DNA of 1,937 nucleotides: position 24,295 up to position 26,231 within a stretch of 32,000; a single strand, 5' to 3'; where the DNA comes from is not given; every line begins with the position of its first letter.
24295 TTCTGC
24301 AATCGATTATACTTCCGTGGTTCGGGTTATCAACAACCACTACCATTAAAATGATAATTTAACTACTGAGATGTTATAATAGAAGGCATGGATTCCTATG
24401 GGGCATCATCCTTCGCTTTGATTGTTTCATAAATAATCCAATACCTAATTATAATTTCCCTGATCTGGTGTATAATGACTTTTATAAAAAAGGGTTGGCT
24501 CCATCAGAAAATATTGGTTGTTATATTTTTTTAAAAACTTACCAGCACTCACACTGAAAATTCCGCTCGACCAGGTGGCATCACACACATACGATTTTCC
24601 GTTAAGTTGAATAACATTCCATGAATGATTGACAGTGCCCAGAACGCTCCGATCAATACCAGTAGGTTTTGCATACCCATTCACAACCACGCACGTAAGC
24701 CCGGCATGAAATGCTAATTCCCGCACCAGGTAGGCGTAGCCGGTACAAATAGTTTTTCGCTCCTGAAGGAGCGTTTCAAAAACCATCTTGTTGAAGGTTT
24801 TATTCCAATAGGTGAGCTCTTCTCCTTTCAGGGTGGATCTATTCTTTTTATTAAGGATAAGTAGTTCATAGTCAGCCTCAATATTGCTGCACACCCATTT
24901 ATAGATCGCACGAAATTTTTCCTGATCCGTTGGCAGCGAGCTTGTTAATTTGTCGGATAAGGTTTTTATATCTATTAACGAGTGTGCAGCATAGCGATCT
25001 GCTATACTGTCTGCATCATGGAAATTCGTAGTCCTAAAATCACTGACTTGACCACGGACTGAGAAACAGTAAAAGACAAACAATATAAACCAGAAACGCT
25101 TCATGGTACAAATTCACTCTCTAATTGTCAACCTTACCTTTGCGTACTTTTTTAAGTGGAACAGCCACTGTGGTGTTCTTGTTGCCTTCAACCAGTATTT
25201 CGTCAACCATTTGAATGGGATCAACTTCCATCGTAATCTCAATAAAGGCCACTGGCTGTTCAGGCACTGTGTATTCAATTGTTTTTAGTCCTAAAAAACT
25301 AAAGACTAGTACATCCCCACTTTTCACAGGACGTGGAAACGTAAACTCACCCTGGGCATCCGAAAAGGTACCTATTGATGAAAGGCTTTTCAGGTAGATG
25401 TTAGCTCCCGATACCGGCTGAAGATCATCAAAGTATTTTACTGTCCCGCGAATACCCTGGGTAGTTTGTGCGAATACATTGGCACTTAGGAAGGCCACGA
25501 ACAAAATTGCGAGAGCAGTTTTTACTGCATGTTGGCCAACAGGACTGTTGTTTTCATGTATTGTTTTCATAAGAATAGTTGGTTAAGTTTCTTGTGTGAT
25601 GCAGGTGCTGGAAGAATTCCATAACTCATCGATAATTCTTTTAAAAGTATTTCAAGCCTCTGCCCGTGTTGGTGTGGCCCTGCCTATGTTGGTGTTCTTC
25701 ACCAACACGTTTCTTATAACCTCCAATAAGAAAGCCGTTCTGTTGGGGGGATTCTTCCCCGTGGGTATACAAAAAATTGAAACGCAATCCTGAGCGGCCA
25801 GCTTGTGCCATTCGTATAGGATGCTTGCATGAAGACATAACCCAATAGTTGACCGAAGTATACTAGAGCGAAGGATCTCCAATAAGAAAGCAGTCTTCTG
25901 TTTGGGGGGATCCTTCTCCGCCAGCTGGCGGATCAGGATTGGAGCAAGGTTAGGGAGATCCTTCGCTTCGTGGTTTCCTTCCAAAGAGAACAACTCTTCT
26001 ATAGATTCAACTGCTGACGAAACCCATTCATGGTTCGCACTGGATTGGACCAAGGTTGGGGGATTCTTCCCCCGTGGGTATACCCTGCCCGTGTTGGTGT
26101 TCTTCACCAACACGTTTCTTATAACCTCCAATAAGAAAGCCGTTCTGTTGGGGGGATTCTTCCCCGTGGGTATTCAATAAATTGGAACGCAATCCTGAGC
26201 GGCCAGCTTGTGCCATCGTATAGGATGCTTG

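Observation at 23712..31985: One repeat family fills every intergenic gap of a co-directional gene string, and all copies face the same way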

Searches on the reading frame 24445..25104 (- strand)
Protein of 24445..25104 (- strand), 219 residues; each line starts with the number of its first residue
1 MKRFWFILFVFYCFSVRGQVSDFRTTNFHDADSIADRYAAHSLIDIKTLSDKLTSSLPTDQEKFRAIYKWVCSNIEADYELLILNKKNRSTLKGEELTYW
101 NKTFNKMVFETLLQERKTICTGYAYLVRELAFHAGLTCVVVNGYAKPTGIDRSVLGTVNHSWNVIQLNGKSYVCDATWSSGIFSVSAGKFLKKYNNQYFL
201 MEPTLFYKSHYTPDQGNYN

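Call 11: search_protein_families(library=pfam, proteins=[window:24445-25104:-], max_evalue=0.01)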
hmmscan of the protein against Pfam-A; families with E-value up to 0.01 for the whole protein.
window:24445-25104:- (219 aa): 2 families
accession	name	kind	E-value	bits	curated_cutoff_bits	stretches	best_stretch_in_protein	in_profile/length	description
PF01841.26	Transglut_core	-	2.3e-08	34.7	23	1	48-172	2-103/108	Transglutaminase-like superfamily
PF04473.18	DUF553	-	6.4e-06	26.1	20.5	1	46-177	3-114/140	Transglutaminase-like domain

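Call 42: search_protein_families(library=ncbifam, proteins=[window:24445-25104:-], max_evalue=0.01)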
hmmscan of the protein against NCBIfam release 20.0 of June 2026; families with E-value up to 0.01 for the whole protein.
window:24445-25104:- (219 aa): 1 family
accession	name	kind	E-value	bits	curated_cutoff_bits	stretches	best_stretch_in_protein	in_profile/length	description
NF045980.1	MAG6410_fam_LP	equivalog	8e-11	41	450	1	62-208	168-287/622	MAG6410 family transglutaminase-related lipoprotein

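Call 43: search_protein_families(library=padloc, proteins=[window:24445-25104:-], max_evalue=0.01)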
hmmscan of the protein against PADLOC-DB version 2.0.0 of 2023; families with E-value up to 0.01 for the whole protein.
window:24445-25104:- (219 aa): 0 families

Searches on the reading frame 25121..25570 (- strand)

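Call 11: search_protein_families(library=pfam, proteins=[window:25121-25570:-], max_evalue=0.01)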
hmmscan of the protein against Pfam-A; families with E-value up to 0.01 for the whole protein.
window:25121-25570:- (149 aa): 2 families
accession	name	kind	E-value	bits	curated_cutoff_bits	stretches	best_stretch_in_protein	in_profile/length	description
PF13715.12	CarbopepD_reg_2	-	1.1e-10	41.8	32.2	1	40-120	1-82/88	CarboxypepD_reg-like domain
PF13620.12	CarboxypepD_reg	-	3e-07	31.2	32.3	1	40-106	2-73/82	Carboxypeptidase regulatory-like domain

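Call 42: search_protein_families(library=ncbifam, proteins=[window:25121-25570:-], max_evalue=0.01)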
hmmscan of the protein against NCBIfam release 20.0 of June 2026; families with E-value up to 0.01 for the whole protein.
window:25121-25570:- (149 aa): 2 families
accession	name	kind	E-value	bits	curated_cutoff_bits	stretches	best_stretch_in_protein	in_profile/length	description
TIGR04056.1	OMP_RagA_SusC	subfamily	1.9e-11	43.1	368.25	1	40-130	3-86/981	SusC/RagA family TonB-linked outer membrane protein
NF053692.1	BamP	equivalog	9.8e-06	25.1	230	1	17-135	2-118/251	BamP family beta-barrel-assembly machinery protein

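Call 43: search_protein_families(library=padloc, proteins=[window:25121-25570:-], max_evalue=0.01)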
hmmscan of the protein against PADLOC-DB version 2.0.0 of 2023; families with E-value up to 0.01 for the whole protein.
window:25121-25570:- (149 aa): 0 families

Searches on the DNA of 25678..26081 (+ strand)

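Call 68: search_dna_similar(query=window:25678-26081:+, collection=plasmids, mode=distant, max_evalue=0.001, max_rows=10)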
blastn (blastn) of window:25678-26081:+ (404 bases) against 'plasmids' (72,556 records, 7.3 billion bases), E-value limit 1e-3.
No match.

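Call 69: search_dna_similar(query=window:25678-26081:+, collection=phages, mode=distant, max_evalue=0.001, max_rows=10)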
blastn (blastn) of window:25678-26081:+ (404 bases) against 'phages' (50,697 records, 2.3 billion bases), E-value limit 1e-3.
No match.
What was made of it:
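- Tried and rejected: No BLAST hit (calls 68, 69).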
